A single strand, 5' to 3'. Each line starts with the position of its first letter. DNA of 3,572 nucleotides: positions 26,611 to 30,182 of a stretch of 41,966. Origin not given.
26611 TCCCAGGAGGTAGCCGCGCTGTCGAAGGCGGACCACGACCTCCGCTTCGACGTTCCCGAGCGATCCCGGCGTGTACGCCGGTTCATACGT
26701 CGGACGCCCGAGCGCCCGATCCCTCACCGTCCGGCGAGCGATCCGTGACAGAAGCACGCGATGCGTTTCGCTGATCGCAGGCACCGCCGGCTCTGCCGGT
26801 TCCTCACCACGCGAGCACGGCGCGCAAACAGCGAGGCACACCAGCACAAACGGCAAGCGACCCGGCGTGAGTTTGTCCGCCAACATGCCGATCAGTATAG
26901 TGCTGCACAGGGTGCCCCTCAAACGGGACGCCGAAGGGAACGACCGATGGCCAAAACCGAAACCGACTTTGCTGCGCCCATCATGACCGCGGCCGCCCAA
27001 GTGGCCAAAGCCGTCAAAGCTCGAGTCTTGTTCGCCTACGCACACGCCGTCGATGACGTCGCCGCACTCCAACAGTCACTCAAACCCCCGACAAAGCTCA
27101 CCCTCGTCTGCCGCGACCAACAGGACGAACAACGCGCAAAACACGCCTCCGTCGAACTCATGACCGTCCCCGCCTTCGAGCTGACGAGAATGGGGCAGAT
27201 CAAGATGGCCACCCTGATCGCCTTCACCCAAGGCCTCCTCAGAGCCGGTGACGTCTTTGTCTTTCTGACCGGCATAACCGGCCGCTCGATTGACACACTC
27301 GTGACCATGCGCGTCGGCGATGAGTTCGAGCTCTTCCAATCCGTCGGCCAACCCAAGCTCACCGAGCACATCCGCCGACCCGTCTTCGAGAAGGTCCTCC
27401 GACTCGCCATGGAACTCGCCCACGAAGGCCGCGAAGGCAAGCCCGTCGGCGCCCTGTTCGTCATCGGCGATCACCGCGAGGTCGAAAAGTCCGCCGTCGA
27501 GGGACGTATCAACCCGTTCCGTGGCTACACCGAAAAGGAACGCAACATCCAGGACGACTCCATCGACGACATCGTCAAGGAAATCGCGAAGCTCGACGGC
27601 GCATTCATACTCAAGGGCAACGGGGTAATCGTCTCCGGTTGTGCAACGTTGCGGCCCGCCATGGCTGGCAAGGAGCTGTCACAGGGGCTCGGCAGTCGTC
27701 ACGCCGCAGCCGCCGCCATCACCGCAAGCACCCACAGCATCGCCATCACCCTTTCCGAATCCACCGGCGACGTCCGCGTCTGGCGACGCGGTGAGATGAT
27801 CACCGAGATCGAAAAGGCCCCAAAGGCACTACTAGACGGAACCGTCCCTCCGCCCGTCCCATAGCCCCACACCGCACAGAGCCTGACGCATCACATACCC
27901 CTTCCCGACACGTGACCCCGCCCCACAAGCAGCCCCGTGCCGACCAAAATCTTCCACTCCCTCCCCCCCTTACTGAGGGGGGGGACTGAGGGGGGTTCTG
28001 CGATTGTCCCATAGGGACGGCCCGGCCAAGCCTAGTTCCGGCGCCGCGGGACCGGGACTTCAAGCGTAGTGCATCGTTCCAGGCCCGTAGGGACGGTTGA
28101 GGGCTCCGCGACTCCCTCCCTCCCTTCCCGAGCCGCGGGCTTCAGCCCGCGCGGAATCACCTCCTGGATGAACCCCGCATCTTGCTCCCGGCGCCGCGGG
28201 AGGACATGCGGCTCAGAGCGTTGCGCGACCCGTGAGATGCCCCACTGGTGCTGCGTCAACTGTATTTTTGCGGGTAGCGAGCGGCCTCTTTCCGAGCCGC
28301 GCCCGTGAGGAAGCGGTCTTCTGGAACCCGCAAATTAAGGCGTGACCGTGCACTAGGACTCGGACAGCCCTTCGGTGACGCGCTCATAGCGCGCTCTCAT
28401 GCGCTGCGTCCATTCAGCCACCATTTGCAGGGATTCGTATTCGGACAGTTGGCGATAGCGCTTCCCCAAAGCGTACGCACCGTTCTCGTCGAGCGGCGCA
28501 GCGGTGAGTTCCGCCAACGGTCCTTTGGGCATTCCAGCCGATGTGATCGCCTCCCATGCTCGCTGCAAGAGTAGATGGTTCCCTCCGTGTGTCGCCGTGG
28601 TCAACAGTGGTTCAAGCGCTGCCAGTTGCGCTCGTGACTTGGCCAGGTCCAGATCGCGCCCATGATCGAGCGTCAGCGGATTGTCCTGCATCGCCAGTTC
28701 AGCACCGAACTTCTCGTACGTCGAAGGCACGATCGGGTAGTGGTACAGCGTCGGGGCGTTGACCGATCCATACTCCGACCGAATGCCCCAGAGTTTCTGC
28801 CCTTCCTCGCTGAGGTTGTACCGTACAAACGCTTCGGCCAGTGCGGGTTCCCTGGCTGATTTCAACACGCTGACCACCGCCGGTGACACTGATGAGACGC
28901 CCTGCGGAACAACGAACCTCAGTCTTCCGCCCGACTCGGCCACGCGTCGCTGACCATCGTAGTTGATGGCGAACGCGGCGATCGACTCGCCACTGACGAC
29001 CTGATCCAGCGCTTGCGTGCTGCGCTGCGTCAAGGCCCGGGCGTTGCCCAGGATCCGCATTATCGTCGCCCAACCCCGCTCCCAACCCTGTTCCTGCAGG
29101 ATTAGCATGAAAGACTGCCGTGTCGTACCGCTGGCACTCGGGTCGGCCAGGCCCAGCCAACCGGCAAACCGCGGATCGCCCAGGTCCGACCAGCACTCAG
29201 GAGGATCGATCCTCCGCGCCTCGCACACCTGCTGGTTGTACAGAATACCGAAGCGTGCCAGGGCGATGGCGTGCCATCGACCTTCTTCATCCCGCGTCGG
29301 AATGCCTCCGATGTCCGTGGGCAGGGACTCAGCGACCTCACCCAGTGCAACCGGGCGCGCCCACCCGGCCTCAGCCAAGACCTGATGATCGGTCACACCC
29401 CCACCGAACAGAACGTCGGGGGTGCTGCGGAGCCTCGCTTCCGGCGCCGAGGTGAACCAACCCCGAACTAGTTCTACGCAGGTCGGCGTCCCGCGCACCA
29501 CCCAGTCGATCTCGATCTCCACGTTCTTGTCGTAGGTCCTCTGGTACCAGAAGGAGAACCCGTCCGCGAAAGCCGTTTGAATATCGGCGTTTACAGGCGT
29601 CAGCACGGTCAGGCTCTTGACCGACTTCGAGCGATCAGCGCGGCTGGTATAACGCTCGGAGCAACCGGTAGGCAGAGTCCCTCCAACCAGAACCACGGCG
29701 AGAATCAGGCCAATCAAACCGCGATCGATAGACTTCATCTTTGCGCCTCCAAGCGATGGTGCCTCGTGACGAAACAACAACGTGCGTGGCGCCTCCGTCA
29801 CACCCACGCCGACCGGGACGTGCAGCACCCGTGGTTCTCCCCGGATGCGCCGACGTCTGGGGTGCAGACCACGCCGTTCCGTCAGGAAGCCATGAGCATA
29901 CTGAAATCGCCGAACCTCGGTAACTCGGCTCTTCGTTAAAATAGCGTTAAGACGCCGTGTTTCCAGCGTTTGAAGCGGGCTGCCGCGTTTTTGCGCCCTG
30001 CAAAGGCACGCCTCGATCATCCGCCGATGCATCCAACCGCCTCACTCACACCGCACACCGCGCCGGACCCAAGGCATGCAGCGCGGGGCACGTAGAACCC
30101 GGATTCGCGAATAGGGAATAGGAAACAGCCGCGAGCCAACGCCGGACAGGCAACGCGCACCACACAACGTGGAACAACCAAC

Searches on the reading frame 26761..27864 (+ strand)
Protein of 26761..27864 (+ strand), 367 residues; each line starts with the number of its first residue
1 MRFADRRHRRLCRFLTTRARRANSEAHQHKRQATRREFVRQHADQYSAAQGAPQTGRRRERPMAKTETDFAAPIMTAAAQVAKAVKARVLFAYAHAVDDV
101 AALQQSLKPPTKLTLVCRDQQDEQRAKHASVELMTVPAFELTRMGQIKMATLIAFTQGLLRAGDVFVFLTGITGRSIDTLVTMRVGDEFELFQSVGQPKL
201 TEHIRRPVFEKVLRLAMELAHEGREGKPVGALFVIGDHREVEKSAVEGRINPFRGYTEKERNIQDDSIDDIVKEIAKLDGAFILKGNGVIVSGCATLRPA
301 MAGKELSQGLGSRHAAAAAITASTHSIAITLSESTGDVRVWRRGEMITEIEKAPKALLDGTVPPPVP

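Call 73: search_protein_families(library=pfam, max_evalue=0.00001, proteins=[window:26761-27864:+])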
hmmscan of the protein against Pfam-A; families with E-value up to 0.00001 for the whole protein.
window:26761-27864:+ (367 aa): 2 families
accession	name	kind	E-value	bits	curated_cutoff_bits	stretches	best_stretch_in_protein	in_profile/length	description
PF02457.21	DAC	-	2.4e-20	72.8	27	1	220-345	3-118/119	DisA bacterial checkpoint controller nucleotide-binding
PF21755.2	DacZ_P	-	2.6e-09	37.3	27.4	1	75-191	6-123/125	Probable sensor domain DacZ_P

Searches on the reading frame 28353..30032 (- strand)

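Call 73: search_protein_families(library=pfam, max_evalue=0.00001, proteins=[window:28353-30032:-])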
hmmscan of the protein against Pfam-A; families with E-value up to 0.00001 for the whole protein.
window:28353-30032:- (559 aa): 3 families
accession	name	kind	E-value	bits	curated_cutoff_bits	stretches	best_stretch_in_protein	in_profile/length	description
PF13343.11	SBP_bac_6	-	9.5e-22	78.1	24.6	1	237-415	41-211/245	Bacterial extracellular solute-binding protein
PF13531.11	SBP_bac_11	-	1.1e-10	42.1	25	1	277-415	92-221/227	Bacterial extracellular solute-binding protein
PF13416.11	SBP_bac_8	-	2.2e-06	28.1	27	1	261-425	95-262/279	Bacterial extracellular solute-binding protein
